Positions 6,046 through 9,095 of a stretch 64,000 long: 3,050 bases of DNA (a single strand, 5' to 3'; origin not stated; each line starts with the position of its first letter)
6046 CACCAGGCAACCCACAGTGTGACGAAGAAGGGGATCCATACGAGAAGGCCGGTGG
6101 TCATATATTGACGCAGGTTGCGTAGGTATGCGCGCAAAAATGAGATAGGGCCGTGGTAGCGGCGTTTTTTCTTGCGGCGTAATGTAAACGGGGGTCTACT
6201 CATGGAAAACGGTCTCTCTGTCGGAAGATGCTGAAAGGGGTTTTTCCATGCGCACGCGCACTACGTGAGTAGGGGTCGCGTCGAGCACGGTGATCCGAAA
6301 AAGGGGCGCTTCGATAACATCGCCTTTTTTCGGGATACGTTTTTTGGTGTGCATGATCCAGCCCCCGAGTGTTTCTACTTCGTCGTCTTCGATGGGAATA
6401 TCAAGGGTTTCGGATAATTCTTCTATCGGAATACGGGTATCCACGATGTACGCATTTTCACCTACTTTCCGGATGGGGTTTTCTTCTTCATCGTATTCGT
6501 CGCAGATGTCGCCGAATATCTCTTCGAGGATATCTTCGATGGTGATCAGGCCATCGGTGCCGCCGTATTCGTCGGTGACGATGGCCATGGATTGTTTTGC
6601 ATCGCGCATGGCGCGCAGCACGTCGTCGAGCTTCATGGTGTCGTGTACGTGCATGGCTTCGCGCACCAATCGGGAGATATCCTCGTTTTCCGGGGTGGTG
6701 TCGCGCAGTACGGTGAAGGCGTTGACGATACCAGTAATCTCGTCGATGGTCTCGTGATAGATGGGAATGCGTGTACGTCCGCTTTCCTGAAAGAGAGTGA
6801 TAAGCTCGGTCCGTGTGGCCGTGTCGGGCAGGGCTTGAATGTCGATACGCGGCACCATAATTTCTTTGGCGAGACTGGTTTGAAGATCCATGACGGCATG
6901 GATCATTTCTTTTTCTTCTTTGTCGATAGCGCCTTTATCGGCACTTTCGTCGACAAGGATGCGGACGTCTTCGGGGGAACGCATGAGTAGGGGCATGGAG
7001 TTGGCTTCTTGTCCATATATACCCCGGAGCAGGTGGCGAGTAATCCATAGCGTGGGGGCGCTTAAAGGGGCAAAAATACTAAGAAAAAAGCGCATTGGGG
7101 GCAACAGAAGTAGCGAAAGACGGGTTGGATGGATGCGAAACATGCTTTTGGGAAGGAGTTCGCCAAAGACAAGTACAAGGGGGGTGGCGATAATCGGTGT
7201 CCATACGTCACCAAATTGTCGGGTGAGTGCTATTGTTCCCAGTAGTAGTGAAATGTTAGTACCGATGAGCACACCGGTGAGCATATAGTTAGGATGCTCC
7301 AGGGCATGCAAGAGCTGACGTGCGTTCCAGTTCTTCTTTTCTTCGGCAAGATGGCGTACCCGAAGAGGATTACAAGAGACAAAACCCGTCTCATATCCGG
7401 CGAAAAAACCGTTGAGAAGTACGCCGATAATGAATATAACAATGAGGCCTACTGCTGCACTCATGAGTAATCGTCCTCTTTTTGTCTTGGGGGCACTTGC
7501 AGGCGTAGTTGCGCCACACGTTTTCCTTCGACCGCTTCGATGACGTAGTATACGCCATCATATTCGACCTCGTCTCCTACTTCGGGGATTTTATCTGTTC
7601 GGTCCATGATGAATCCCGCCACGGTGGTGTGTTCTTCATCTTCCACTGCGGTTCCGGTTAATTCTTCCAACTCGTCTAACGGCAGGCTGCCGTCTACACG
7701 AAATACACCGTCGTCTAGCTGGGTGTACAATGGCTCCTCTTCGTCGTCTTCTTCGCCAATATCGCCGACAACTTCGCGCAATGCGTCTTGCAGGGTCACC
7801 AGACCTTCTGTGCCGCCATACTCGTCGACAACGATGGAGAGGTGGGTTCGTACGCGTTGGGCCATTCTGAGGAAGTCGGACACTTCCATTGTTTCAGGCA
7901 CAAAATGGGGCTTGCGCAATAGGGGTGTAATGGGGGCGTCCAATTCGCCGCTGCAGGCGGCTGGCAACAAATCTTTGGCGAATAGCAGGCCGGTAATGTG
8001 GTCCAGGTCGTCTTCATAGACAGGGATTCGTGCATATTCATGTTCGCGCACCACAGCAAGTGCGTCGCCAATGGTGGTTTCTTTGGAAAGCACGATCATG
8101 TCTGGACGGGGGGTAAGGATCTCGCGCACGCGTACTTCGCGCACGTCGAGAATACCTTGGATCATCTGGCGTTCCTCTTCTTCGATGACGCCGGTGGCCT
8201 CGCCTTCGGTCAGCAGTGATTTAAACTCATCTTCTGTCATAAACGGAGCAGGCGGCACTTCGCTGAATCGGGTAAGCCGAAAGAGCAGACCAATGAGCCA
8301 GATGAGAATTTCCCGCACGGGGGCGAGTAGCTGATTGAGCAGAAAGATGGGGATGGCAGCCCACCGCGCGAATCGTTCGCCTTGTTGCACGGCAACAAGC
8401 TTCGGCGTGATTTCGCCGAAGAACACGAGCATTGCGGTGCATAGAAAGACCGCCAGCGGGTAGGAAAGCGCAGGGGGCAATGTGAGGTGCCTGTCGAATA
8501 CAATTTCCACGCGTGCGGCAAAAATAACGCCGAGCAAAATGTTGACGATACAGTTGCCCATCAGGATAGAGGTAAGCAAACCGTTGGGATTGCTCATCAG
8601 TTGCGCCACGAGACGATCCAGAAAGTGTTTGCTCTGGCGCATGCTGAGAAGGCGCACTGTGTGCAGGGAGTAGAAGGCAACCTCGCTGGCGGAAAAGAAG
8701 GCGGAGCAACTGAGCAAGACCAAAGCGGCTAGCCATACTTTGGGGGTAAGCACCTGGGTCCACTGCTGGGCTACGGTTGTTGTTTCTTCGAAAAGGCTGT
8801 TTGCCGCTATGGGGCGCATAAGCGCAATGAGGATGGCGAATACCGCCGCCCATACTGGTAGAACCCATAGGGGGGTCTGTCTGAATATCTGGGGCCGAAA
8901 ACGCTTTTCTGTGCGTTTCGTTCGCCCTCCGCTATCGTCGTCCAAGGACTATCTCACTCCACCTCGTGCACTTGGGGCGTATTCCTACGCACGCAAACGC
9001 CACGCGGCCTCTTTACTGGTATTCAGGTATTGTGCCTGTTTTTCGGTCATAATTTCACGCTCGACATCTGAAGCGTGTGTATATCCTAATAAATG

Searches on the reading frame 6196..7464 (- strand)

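Call 37: search_protein_families(library=pfam, proteins=[window:6196-7464:-], max_evalue=0.001)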
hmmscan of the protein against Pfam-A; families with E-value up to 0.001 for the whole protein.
window:6196-7464:- (422 aa): 3 families
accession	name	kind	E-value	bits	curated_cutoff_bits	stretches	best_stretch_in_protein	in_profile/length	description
PF01595.25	CNNM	-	2.2e-36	125.6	28.4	1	10-184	2-181/181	Cyclin M transmembrane N-terminal domain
PF03471.22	CorC_HlyC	-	7.9e-21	74.3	27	1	333-408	2-79/81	Transporter associated domain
PF00571.33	CBS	-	1.4e-09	38.6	24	1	268-317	7-56/57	CBS domain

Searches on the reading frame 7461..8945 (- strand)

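Call 37: search_protein_families(library=pfam, proteins=[window:7461-8945:-], max_evalue=0.001)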
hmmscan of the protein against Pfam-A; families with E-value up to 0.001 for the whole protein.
window:7461-8945:- (494 aa): 3 families
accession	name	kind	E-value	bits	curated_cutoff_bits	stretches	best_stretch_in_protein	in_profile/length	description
PF01595.25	CNNM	-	6.1e-41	140.5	28.4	1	73-258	2-181/181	Cyclin M transmembrane N-terminal domain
PF03471.22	CorC_HlyC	-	6.9e-22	77.7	27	1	409-484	2-79/81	Transporter associated domain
PF00571.33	CBS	-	6e-14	52.6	24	2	273-327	1-52/57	CBS domain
